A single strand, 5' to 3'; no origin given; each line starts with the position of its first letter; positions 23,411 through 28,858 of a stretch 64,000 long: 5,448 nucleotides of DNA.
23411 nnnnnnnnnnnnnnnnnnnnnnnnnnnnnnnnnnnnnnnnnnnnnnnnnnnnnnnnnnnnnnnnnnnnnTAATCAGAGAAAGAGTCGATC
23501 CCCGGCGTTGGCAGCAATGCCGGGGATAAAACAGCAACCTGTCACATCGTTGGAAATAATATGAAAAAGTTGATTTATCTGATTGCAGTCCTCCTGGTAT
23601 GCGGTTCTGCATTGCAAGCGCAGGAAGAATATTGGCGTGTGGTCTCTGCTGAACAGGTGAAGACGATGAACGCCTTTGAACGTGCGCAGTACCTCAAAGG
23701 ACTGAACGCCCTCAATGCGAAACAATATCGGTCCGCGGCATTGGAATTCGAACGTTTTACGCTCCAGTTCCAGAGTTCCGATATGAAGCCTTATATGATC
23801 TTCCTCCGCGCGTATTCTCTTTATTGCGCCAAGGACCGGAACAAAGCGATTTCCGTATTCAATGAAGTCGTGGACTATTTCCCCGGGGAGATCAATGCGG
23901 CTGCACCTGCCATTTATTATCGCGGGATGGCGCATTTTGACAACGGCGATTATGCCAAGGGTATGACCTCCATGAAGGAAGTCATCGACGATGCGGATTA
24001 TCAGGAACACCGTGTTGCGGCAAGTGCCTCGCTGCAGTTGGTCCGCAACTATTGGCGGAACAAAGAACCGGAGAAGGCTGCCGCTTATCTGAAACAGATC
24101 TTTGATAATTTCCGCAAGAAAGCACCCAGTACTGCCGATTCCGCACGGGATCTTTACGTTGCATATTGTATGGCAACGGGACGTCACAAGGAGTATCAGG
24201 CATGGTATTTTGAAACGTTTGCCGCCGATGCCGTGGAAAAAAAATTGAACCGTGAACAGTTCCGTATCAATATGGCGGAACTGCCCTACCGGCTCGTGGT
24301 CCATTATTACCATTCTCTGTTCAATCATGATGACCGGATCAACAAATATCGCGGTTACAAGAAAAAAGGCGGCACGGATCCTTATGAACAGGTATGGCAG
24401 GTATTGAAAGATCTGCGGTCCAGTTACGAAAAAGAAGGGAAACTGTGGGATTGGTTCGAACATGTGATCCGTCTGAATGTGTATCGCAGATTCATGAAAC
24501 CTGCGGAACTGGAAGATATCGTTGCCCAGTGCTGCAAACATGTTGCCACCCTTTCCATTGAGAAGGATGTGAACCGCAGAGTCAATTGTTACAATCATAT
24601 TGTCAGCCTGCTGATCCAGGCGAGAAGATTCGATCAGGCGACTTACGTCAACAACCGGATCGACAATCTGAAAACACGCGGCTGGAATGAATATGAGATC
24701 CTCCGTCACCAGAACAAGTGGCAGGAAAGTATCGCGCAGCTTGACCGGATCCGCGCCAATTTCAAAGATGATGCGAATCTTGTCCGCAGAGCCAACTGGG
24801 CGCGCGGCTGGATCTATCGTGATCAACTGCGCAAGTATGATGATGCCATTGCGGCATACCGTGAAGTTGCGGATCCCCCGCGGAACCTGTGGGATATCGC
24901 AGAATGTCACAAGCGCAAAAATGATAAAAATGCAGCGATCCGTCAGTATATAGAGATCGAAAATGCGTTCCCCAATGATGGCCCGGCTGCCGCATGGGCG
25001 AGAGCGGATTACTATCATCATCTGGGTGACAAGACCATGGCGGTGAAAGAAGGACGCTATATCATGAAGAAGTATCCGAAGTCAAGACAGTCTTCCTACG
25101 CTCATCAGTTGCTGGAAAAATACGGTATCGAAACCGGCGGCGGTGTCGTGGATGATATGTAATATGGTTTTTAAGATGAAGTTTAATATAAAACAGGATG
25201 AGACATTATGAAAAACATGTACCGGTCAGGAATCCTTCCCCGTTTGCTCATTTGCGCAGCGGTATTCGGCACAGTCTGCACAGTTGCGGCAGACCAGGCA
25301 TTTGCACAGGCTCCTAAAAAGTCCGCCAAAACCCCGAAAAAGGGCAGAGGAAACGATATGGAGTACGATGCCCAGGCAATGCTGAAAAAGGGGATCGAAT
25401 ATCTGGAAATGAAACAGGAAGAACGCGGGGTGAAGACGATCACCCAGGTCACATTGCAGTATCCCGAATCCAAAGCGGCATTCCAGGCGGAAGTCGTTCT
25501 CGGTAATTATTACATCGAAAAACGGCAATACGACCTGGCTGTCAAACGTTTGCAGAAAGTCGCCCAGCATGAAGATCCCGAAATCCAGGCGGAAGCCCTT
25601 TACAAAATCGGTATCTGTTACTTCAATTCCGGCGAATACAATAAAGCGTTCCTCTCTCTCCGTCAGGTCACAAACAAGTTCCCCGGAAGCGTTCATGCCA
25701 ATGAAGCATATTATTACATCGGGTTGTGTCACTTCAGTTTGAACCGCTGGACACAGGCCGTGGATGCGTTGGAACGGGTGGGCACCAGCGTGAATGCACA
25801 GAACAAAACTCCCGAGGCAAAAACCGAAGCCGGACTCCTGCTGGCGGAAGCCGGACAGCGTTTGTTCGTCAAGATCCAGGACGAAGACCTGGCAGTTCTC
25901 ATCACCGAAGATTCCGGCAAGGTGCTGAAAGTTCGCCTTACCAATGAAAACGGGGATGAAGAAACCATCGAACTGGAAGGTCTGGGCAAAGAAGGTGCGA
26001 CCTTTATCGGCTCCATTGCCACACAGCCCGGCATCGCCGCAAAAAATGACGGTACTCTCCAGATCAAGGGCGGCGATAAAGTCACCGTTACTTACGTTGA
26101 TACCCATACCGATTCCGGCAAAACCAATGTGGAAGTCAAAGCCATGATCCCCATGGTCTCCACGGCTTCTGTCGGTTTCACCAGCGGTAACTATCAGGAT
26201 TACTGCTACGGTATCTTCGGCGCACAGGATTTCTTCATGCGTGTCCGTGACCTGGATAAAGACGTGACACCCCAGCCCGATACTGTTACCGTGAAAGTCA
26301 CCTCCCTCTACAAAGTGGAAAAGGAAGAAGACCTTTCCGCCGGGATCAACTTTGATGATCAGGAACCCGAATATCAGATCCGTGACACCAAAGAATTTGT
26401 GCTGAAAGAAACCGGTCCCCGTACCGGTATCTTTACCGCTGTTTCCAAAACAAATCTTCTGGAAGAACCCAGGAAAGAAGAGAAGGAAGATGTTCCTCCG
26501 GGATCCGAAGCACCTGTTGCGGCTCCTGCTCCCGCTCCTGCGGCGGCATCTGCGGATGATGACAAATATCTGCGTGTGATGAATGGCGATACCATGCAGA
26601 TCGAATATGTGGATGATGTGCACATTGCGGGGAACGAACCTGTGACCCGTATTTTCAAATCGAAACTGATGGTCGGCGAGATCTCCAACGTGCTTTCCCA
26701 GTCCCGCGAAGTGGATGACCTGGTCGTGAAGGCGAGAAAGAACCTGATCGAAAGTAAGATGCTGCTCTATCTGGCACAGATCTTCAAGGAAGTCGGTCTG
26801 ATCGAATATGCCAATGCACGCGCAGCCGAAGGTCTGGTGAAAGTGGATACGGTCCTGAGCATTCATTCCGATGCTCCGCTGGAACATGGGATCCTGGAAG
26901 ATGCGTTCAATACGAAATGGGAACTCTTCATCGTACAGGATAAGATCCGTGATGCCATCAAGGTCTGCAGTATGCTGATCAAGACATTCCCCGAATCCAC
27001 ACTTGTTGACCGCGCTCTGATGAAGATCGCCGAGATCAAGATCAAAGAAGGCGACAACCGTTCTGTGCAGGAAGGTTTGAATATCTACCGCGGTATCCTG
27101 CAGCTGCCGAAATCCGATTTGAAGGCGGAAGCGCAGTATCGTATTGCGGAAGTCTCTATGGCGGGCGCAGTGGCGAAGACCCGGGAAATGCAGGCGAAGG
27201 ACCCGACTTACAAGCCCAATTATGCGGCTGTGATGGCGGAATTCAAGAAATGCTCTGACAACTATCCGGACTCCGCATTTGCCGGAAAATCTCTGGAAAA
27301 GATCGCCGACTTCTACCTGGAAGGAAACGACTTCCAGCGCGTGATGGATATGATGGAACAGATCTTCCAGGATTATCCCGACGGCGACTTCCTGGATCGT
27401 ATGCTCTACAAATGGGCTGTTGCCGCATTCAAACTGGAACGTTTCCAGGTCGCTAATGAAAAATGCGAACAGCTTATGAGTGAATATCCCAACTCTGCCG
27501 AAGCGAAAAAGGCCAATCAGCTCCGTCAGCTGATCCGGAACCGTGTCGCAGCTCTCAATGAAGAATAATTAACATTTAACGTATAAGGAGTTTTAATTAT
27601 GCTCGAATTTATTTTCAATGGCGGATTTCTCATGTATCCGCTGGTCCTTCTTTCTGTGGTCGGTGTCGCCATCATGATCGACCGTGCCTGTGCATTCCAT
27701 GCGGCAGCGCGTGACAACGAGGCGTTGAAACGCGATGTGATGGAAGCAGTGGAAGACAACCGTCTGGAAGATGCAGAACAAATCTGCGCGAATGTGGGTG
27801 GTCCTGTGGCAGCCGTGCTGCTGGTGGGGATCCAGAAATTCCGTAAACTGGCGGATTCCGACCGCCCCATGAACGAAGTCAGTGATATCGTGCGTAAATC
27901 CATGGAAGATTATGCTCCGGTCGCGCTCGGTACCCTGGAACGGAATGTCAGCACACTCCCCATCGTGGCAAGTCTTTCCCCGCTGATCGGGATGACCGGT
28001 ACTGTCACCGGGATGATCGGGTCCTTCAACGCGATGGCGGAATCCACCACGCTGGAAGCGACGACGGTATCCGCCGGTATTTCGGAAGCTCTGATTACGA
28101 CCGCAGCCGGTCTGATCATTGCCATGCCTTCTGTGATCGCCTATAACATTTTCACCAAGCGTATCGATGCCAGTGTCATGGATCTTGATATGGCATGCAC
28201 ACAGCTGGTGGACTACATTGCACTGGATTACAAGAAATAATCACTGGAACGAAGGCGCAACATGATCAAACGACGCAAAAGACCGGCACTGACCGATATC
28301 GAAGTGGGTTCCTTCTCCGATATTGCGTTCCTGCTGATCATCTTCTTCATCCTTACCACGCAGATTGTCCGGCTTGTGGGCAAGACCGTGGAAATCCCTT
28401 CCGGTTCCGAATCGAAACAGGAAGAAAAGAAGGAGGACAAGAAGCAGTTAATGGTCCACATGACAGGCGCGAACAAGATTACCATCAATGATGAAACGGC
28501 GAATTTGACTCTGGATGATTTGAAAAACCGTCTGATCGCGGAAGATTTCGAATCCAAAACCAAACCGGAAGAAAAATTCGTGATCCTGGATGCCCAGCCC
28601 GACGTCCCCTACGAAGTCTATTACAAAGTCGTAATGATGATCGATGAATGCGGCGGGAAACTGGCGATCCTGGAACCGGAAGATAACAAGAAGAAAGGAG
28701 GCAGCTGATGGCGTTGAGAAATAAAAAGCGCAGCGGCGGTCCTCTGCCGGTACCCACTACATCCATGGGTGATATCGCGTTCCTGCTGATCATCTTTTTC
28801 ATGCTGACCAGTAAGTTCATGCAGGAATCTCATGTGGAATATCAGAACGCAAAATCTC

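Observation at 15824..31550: Eight-gene ExbB/ExbD-powered envelope locus built around a 2552-aa TPR / beta-module / lectin-like protein, with no TonB C-domain and no TonB-dependent receptor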

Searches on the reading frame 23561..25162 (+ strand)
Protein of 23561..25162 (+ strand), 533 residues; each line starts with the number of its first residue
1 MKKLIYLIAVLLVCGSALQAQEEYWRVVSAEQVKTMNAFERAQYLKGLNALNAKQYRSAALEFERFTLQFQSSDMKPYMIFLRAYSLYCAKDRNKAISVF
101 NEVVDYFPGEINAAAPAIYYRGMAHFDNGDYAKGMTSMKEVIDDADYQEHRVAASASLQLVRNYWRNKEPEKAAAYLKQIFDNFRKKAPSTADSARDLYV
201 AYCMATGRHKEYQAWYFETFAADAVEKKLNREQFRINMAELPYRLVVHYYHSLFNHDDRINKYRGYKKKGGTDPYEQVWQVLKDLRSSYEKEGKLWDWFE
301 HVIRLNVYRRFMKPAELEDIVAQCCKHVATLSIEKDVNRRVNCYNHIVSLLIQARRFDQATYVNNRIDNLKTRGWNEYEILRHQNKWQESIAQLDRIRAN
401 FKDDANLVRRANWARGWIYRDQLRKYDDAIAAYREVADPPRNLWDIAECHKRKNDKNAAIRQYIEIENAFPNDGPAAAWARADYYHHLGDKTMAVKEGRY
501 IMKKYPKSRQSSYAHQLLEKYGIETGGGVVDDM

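Call 3: search_protein_families(library=pfam, proteins=[window:23561-25162:+], max_evalue=0.01)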
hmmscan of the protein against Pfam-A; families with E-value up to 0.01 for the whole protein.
window:23561-25162:+ (533 aa): 10 families
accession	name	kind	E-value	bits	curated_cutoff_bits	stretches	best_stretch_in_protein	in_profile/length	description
PF13174.12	TPR_6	-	2e-13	50.5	26.3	0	117-143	2-28/33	Tetratricopeptide repeat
PF13432.12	TPR_16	-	8.2e-11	42.6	32.7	1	384-439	10-62/65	Tetratricopeptide repeat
PF07719.23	TPR_2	-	4.7e-10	39.2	27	0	116-142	2-28/34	Tetratricopeptide repeat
PF13181.12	TPR_8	-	1.1e-07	31.8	25.7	0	410-436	2-27/34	Tetratricopeptide repeat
PF13424.12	TPR_12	-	2.4e-07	31.3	30.1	0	380-436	12-71/77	Tetratricopeptide repeat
PF14559.12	TPR_19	-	3.2e-06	27.8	25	0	126-183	2-54/68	Tetratricopeptide repeat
PF13525.12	YfiO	-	1e-05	25.8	25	1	42-127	7-91/203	Outer membrane lipoprotein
PF13428.12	TPR_14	-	0.00036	21.4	23.5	0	156-184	3-31/44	Tetratricopeptide repeat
PF23300.3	HEAT_Nup120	-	0.0019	18.5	29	0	41-74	27-60/170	Nucleoporin Nup120, HEAT repeats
PF17173.10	DUF5129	-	0.0073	15.9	27.3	0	355-436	209-289/337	Domain of unknown function (DUF5129)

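Call 4: search_protein_families(library=ncbifam, proteins=[window:23561-25162:+], max_evalue=0.01)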
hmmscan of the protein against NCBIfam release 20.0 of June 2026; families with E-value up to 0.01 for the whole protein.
window:23561-25162:+ (533 aa): 3 families
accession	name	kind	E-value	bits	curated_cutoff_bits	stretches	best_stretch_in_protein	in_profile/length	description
TIGR02795.1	tol_pal_ybgF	equivalog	1.1e-17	64.7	90.1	2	40-111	2-73/119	tol-pal system protein YbgF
TIGR03302.1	OM_YfiO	subfamily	1.4e-10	41.1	81.4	1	7-184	8-165/239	outer membrane protein assembly factor BamD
TIGR02917.1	PEP_TPR_lipo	equivalog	0.0011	17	312.2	1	37-180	258-389/899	XrtA/PEP-CTERM system TPR-repeat protein PrsT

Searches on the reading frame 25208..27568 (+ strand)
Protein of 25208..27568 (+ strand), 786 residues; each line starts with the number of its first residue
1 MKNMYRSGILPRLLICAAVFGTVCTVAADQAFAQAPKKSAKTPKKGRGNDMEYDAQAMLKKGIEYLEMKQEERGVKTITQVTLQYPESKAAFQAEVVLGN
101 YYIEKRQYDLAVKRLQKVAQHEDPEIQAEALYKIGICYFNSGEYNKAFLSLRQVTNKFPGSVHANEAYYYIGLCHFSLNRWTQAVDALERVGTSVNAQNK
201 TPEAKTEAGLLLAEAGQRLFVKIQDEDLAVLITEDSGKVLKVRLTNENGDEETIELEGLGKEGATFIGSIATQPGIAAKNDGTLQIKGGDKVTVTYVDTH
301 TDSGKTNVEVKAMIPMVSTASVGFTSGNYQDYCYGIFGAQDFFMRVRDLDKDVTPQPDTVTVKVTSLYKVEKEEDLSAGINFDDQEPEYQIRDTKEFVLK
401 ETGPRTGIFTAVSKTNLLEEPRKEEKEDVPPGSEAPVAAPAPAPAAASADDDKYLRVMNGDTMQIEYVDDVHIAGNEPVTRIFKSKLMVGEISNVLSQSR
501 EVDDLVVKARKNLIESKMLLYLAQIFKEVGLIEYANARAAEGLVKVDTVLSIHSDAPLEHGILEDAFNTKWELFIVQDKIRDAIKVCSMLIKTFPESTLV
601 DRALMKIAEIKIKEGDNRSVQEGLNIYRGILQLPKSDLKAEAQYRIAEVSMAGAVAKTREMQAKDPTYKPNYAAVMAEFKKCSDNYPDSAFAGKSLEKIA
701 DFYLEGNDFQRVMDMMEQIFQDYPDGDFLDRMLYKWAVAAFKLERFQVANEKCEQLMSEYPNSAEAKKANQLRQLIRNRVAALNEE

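Call 3: search_protein_families(library=pfam, proteins=[window:25208-27568:+], max_evalue=0.01)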
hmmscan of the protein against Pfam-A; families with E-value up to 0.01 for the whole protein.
window:25208-27568:+ (786 aa): 17 families
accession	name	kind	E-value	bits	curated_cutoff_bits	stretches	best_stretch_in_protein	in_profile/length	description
PF13174.12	TPR_6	-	1.3e-27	94.9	26.3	2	129-161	1-33/33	Tetratricopeptide repeat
PF07719.23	TPR_2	-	9.6e-14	50.7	27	1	128-160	1-33/34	Tetratricopeptide repeat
PF13525.12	YfiO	-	2.6e-10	40.8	25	1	668-782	17-142/203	Outer membrane lipoprotein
PF12895.13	ANAPC3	-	1.6e-09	38.4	27.2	1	105-190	2-81/82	Anaphase-promoting complex, cyclosome, subunit 3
PF13432.12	TPR_16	-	5.6e-09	36.7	32.7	0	98-154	3-57/65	Tetratricopeptide repeat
PF14559.12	TPR_19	-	6.3e-09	36.5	25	1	103-159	2-56/68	Tetratricopeptide repeat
PF00515.34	TPR_1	-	2.1e-08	34.1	27.8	2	166-190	2-26/34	Tetratricopeptide repeat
PF13428.12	TPR_14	-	4e-08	33.6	23.5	0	129-167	2-40/44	Tetratricopeptide repeat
PF13424.12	TPR_12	-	5.5e-05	23.7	30.1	0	128-190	3-70/77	Tetratricopeptide repeat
PF13181.12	TPR_8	-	0.00016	22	25.7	0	128-154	1-27/34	Tetratricopeptide repeat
PF10255.15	Paf67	-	0.00048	19.7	27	0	167-200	164-197/397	RNA polymerase I-associated factor PAF67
PF09976.15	TPR_21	-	0.00082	19.6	25.5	1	63-156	47-141/193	Tetratricopeptide repeat-like domain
PF22205.1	Csm6_6H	-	0.001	19.6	27.6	0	138-192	12-67/93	Csm6 6H domain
PF02783.20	MCR_beta_N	-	0.001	19.2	22.2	0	610-658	88-136/182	Methyl-coenzyme M reductase beta subunit, N-terminal domain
PF12921.12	ATP13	-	0.0021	18.3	26.7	0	680-730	44-94/114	Mitochondrial ATPase expression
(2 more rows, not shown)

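Call 4: search_protein_families(library=ncbifam, proteins=[window:25208-27568:+], max_evalue=0.01)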
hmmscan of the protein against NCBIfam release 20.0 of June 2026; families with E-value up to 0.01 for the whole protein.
window:25208-27568:+ (786 aa): 10 families
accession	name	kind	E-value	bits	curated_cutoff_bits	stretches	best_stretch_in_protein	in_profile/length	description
TIGR02795.1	tol_pal_ybgF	equivalog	1.5e-30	106.3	90.1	4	84-164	31-112/119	tol-pal system protein YbgF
TIGR03302.1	OM_YfiO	subfamily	1.5e-22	80.3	81.4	2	662-782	39-167/239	outer membrane protein assembly factor BamD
NF040959.1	MamA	equivalog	1.9e-12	47.1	200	1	52-190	68-198/204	magnetosome protein MamA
NF052312.1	T9SS_PorW_SprE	equivalog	1.5e-11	43.7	250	2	634-771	577-715/716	type IX secretion system periplasmic lipoprotein PorW/SprE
NF008068.0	PRK10803.1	equivalog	1.3e-10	41.6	383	1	27-167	120-256/263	cell division protein CpoB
NF008756.0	PRK11788.1-4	equivalog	3.1e-06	26.5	474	1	71-157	193-278/389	lipopolysaccharide assembly protein LapB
NF008757.0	PRK11788.1-5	equivalog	0.00084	18.6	363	1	54-194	34-170/388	lipopolysaccharide assembly protein LapB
NF052345.1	S_layer_anammox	exception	0.0014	16.1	1400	1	254-367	980-1094/1596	Kustd1514 family S-layer glycoprotein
NF047371.1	FlcA_CTERM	equivalog_domain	0.0021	16.6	300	1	51-165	407-510/646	periplasmic flagellar collar protein FlcA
TIGR02552.1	LcrH_SycD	equivalog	0.0088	15.8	104.8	0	132-208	56-129/136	SycD/LcrH family type III secretion system chaperone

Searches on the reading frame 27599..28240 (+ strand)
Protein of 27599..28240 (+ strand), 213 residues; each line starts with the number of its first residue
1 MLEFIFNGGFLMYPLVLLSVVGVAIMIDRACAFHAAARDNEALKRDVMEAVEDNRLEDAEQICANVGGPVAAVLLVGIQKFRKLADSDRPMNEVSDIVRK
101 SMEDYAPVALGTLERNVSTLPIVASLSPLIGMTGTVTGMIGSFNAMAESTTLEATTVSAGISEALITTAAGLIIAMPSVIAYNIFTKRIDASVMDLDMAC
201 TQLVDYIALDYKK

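Call 3: search_protein_families(library=pfam, proteins=[window:27599-28240:+], max_evalue=0.01)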
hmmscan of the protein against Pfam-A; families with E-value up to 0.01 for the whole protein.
window:27599-28240:+ (213 aa): 1 family
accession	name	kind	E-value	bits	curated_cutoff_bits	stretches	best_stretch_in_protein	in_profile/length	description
PF01618.21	MotA_ExbB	-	2.8e-28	98.7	22.9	1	90-197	19-126/127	MotA/TolQ/ExbB proton channel family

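Call 4: search_protein_families(library=ncbifam, proteins=[window:27599-28240:+], max_evalue=0.01)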
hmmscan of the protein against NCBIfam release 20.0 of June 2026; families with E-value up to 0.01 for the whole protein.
window:27599-28240:+ (213 aa): 5 families
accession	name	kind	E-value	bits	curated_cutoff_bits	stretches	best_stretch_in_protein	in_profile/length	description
TIGR02796.1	tolQ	equivalog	3.5e-34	118.4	221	1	11-204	16-211/216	protein TolQ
TIGR02797.1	exbB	equivalog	4.5e-24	85.4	206.2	1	11-197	16-199/211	tonB-system energizer ExbB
NF008066.0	PRK10801.1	equivalog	6.5e-24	84.7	403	1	11-194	20-204/230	Tol-Pal system protein TolQ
NF007722.0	PRK10414.1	equivalog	6.4e-23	81.5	402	1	11-197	26-210/244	tol-pal system-associated acyl-CoA thioesterase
TIGR02805.1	exbB2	equivalog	8.9e-14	51.8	135.35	1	112-192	50-130/138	TonB-system energizer ExbB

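Call 87: search_solved_structures(query=window:27599-28240:+, max_evalue=0.001, show_alignments=2)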
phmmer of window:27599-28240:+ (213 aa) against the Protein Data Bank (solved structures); distinct sequences matched with E-value up to 0.001: 7.
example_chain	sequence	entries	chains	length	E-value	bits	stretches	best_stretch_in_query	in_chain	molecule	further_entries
7ajq_A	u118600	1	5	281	1.3e-18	71.1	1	11-191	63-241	Biopolymer transport protein ExbB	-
6ye4_A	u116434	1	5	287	1.3e-18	71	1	11-191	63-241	Biopolymer transport protein ExbB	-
8odt_A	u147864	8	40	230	1.7e-18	70.7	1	11-197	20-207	Tol-Pal system protein TolQ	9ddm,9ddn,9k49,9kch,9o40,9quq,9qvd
9kpz_A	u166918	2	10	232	1.8e-18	70.6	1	11-197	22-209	Tol-Pal system protein TolQ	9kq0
5sv0_B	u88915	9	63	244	2.5e-18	70.1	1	11-193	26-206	Biopolymer transport protein ExbB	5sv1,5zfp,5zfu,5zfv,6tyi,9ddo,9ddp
8vlw_A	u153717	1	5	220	3.6e-18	69.6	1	12-201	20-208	Tol-Pal system protein TolQ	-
9avi_A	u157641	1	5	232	4.2e-18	69.4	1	12-201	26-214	Tol-Pal system protein TolQ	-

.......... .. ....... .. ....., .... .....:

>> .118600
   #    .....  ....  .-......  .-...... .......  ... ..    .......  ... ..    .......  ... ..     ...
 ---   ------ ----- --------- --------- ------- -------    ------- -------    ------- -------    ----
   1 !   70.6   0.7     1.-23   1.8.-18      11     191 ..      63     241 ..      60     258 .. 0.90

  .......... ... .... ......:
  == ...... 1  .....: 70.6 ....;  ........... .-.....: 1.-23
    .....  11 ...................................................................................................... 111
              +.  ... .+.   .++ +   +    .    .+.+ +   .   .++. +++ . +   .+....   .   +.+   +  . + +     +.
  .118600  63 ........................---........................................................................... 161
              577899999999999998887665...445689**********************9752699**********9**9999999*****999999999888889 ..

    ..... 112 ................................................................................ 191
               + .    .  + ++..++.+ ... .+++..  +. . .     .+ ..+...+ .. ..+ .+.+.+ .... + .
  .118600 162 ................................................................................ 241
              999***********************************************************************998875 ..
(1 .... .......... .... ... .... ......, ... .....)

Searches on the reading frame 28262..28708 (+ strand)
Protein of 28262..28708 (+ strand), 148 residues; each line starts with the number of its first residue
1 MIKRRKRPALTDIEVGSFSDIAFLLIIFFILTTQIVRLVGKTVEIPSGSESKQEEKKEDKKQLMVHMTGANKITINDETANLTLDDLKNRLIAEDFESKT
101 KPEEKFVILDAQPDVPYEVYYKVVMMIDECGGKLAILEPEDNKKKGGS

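Call 3: search_protein_families(library=pfam, proteins=[window:28262-28708:+], max_evalue=0.01)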
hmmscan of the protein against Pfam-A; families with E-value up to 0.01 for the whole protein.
window:28262-28708:+ (148 aa): 1 family
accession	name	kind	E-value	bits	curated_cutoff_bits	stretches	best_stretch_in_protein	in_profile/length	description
PF02472.21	ExbD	-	6.8e-16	58.9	25.4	1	10-133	5-119/128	Biopolymer transport protein ExbD/TolR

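Call 4: search_protein_families(library=ncbifam, proteins=[window:28262-28708:+], max_evalue=0.01)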
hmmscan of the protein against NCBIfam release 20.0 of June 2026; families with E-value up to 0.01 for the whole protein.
window:28262-28708:+ (148 aa): 4 families
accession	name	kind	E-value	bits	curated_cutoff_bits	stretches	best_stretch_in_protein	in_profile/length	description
TIGR02801.1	tolR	equivalog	2.1e-09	38.1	127.3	1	11-131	3-120/129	protein TolR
NF008248.0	PRK11024.1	equivalog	2.5e-08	34.1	162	1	4-133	7-133/142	colicin uptake protein TolR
TIGR02803.1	ExbD_1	equivalog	0.00032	20.8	152.95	1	12-131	3-112/122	TonB system transport protein ExbD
TIGR02804.1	ExbD_2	equivalog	0.00063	20.1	123.45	1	14-126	5-106/121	TonB system transport protein ExbD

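Call 88: search_solved_structures(query=window:28262-28708:+, max_evalue=0.01, show_alignments=1)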
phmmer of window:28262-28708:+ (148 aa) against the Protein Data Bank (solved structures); distinct sequences matched with E-value up to 0.01: 3.
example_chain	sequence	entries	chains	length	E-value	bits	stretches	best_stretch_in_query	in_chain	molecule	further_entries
9ddm_Y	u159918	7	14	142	5.1e-06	29.7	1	4-134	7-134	Tol-Pal system protein TolR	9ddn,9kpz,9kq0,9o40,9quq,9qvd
9k49_F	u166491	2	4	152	6.1e-06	29.4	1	4-134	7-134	Tol-Pal system protein TolR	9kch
8odt_F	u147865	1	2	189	1.2e-05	28.5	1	4-134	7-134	Tol-Pal system protein TolR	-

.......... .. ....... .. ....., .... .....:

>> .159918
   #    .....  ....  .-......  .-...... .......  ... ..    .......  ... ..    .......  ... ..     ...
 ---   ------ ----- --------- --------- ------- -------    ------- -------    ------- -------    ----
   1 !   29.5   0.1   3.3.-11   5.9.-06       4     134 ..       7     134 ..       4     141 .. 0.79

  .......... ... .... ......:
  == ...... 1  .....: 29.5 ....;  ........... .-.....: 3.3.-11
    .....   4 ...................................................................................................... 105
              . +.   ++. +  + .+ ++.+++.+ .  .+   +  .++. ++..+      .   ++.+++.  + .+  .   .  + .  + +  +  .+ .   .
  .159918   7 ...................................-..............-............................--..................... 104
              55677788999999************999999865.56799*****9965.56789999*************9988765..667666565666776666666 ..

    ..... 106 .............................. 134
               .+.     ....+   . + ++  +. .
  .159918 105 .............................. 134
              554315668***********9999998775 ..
